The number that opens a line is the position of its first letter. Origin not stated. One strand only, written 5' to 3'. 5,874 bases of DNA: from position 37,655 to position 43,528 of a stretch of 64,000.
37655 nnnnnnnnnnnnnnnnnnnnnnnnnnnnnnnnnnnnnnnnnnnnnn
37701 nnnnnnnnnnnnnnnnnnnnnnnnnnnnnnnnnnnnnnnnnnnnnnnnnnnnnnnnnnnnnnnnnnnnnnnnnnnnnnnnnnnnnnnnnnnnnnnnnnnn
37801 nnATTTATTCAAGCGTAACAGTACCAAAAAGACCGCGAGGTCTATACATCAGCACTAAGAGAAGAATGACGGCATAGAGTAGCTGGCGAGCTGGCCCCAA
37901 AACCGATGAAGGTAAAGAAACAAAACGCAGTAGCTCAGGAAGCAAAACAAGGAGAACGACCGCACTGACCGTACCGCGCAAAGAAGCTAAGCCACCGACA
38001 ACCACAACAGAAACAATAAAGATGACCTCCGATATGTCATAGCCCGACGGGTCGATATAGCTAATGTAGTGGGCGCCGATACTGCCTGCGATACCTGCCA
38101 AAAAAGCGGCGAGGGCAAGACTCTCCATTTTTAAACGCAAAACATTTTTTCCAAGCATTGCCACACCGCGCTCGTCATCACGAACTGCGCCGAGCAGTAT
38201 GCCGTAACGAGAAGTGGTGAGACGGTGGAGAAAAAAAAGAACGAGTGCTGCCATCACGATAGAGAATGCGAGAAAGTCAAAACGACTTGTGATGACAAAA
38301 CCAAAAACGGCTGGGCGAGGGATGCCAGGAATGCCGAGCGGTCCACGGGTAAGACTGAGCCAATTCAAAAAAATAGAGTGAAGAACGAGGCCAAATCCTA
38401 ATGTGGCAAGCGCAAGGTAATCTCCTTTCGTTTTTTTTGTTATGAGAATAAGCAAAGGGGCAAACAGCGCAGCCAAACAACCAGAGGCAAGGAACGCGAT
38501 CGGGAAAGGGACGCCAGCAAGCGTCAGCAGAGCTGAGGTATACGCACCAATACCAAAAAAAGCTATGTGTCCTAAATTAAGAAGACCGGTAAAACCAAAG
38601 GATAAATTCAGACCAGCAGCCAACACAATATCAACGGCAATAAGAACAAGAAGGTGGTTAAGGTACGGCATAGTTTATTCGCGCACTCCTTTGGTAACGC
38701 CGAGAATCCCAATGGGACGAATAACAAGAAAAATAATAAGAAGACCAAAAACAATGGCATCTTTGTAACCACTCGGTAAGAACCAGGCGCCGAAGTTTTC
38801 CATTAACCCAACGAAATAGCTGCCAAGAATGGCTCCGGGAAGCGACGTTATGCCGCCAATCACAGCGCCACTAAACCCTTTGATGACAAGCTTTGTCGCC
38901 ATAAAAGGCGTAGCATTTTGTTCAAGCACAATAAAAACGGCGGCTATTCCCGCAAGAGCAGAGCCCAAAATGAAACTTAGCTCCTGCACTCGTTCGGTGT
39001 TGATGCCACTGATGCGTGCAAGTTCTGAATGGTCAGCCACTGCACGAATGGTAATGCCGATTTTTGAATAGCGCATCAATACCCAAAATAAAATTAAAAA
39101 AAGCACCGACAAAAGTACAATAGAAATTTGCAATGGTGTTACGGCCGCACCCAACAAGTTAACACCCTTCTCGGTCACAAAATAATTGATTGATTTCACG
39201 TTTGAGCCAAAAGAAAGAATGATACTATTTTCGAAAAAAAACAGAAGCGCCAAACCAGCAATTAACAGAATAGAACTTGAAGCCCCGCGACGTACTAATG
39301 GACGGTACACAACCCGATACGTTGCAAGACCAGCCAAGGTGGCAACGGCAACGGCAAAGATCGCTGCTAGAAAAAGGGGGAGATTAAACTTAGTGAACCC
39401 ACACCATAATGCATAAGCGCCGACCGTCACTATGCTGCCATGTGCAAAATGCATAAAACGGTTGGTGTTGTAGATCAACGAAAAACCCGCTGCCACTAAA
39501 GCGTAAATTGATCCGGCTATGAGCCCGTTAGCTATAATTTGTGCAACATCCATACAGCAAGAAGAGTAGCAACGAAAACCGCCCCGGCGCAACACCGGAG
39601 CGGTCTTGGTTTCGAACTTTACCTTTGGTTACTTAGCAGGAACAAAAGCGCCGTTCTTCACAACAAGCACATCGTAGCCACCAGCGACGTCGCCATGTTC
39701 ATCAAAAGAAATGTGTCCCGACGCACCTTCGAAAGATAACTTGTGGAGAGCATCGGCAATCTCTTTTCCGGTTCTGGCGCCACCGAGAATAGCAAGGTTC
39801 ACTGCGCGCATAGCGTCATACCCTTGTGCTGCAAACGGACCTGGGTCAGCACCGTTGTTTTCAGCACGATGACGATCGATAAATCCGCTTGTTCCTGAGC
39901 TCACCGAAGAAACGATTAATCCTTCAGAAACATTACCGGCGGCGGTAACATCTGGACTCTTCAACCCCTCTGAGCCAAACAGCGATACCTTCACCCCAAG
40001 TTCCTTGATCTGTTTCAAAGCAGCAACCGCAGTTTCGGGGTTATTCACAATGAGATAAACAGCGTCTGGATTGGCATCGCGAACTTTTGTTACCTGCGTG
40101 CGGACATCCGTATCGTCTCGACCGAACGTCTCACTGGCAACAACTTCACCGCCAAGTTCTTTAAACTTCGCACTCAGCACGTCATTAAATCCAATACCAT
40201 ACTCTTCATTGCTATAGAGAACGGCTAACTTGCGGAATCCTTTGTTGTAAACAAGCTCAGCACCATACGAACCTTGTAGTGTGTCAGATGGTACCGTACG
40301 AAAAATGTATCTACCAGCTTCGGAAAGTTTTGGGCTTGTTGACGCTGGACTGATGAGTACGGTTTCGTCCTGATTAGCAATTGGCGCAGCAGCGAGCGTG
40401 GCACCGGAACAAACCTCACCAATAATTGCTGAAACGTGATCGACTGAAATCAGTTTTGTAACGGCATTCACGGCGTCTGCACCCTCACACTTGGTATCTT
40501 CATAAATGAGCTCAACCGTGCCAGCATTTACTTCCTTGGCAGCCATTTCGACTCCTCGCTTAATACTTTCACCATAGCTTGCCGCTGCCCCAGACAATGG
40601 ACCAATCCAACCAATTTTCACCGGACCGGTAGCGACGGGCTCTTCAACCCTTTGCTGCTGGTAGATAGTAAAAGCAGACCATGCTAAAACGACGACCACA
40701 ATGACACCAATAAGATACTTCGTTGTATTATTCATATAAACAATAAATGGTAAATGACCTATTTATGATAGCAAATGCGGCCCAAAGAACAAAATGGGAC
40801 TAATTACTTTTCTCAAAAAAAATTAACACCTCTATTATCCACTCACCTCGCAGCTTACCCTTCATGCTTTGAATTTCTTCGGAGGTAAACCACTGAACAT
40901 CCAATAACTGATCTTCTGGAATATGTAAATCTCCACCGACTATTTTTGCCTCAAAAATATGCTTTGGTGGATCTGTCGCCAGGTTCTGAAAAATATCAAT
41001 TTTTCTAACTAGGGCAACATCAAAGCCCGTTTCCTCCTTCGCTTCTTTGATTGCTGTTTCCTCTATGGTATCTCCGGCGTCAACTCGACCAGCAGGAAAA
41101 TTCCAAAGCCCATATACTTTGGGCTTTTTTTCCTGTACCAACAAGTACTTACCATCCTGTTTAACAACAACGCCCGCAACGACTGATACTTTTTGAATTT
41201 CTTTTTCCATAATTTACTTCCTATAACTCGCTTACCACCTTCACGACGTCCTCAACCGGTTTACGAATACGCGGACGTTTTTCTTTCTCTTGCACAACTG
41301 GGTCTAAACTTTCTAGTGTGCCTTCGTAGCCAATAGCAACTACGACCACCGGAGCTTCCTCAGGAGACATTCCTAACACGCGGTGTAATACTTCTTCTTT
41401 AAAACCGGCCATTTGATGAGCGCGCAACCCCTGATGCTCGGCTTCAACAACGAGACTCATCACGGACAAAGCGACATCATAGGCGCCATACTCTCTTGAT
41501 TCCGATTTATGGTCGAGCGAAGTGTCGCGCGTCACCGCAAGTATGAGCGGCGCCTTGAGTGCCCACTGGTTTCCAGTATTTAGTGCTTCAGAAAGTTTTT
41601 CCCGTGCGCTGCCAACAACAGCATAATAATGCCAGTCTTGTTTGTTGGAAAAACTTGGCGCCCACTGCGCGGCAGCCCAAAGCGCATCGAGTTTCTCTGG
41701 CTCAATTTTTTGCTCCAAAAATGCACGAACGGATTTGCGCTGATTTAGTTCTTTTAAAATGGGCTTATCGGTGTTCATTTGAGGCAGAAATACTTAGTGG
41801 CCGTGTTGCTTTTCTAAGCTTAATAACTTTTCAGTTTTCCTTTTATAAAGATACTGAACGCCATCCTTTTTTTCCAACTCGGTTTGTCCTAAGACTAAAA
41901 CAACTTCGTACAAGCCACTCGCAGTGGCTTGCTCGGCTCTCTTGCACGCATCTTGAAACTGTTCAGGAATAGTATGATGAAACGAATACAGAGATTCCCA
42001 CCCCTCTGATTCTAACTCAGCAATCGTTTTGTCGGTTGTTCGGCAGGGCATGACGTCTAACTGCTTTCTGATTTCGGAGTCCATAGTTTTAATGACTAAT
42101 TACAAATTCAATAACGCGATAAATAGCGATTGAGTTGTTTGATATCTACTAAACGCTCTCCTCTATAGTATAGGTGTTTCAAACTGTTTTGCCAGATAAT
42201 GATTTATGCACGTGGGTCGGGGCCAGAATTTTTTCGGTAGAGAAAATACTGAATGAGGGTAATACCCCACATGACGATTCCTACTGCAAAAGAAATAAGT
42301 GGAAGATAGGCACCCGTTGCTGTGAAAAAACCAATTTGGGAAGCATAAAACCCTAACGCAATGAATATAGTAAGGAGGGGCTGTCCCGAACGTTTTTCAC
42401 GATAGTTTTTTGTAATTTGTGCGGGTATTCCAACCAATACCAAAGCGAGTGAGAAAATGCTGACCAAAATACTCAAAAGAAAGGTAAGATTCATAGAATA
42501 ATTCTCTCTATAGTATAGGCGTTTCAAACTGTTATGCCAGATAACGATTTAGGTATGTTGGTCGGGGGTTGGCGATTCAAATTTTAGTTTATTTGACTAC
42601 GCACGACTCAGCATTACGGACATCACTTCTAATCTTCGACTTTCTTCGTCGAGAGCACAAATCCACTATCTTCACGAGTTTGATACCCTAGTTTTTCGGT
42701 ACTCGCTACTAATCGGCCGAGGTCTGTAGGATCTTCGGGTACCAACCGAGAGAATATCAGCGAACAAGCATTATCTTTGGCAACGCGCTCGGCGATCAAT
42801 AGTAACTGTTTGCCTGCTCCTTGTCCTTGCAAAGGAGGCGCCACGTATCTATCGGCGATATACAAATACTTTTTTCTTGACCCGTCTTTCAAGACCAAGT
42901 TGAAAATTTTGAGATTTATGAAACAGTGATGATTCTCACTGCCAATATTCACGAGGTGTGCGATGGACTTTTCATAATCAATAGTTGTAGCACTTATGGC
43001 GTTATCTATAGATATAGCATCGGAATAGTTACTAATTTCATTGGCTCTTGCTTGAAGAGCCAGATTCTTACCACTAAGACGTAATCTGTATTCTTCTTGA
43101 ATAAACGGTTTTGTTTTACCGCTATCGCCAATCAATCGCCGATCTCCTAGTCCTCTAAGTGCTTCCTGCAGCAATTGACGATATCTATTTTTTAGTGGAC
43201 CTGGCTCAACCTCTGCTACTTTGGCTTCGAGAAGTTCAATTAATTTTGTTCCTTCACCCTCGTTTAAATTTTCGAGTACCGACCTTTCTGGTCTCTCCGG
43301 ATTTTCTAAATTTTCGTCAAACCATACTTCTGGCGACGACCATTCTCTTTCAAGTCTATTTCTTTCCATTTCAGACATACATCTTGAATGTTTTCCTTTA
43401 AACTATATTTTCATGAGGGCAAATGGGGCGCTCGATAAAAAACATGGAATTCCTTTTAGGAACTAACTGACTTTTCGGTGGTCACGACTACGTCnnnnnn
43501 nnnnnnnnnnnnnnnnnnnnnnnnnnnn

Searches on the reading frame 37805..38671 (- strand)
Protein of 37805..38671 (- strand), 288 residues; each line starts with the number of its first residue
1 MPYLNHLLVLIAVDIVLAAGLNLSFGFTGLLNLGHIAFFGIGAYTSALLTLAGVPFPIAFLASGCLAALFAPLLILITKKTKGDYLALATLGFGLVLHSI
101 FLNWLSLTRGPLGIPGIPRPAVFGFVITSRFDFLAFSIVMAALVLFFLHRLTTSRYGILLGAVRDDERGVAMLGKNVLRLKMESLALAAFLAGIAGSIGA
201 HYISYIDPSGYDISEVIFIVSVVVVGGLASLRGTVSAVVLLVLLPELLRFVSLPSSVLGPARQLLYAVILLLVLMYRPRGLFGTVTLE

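Call 8: search_protein_families(library=pfam, proteins=[window:37805-38671:-], max_evalue=0.001)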
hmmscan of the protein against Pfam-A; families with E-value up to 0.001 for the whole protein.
window:37805-38671:- (288 aa): 1 family
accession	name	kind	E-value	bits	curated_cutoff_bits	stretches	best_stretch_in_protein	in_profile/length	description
PF02653.21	BPD_transp_2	-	4.4e-38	131.4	26.8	1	6-274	4-269/269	Branched-chain amino acid transport system / permease component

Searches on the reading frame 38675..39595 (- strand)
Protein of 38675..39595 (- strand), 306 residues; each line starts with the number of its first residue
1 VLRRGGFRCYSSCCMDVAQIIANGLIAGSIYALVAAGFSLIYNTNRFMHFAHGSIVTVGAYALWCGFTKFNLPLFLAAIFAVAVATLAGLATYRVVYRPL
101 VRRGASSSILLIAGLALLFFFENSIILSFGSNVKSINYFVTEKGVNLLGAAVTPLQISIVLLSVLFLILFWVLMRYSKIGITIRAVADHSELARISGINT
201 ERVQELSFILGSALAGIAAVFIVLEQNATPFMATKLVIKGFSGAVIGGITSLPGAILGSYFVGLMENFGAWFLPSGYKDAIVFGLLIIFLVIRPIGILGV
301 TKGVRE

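Call 8: search_protein_families(library=pfam, proteins=[window:38675-39595:-], max_evalue=0.001)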
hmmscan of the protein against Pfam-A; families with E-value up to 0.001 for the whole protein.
window:38675-39595:- (306 aa): 1 family
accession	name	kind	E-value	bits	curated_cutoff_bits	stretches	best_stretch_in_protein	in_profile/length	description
PF02653.21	BPD_transp_2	-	2e-40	139.1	26.8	1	20-290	1-269/269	Branched-chain amino acid transport system / permease component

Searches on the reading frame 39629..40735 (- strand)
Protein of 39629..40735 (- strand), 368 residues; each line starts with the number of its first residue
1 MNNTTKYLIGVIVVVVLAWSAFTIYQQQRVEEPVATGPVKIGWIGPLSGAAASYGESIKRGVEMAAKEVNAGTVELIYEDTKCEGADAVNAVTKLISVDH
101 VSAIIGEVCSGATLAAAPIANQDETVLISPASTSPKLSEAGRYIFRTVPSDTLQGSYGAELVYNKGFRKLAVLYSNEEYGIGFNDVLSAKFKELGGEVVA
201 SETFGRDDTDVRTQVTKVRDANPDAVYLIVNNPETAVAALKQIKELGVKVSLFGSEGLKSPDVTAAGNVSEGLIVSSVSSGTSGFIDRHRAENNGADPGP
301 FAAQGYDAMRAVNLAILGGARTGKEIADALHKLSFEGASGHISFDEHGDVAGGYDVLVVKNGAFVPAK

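Call 8: search_protein_families(library=pfam, proteins=[window:39629-40735:-], max_evalue=0.001)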
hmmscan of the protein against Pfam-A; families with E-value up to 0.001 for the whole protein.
window:39629-40735:- (368 aa): 6 families
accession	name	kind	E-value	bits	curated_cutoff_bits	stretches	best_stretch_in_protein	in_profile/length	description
PF13458.12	Peripla_BP_6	-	8.8e-55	187.2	31.7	1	38-361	1-341/343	Periplasmic binding protein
PF01094.35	ANF_receptor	-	1.1e-39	136.9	25.4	1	62-360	6-351/353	Receptor family ligand binding region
PF13433.12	Peripla_BP_5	-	1e-10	41.7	27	1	39-249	1-214/363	Periplasmic binding protein domain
PF13407.12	Peripla_BP_4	-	8.9e-07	29.1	35.1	1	178-267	11-100/258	Periplasmic binding protein domain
PF04348.19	LppC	-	0.00014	21.1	28.8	1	38-218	218-399/563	LppC putative lipoprotein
PF13377.12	Peripla_BP_3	-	0.00065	20.3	26.5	0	162-250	4-101/167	Periplasmic binding protein-like domain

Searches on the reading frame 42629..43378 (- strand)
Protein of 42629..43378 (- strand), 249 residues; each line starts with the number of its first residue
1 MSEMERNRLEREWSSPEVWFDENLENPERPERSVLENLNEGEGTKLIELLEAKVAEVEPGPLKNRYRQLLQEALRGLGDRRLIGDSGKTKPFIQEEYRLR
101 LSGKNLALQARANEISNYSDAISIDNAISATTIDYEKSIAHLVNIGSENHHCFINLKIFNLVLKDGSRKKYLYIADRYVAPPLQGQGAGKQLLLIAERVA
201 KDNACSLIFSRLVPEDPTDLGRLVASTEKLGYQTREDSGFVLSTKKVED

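Call 8: search_protein_families(library=pfam, proteins=[window:42629-43378:-], max_evalue=0.001)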
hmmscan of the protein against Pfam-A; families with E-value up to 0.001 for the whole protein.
window:42629-43378:- (249 aa): 1 family
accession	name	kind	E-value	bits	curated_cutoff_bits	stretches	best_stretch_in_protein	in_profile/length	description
PF00583.31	Acetyltransf_1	-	9.8e-06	26.3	20.7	1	164-209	55-97/116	Acetyltransferase (GNAT) family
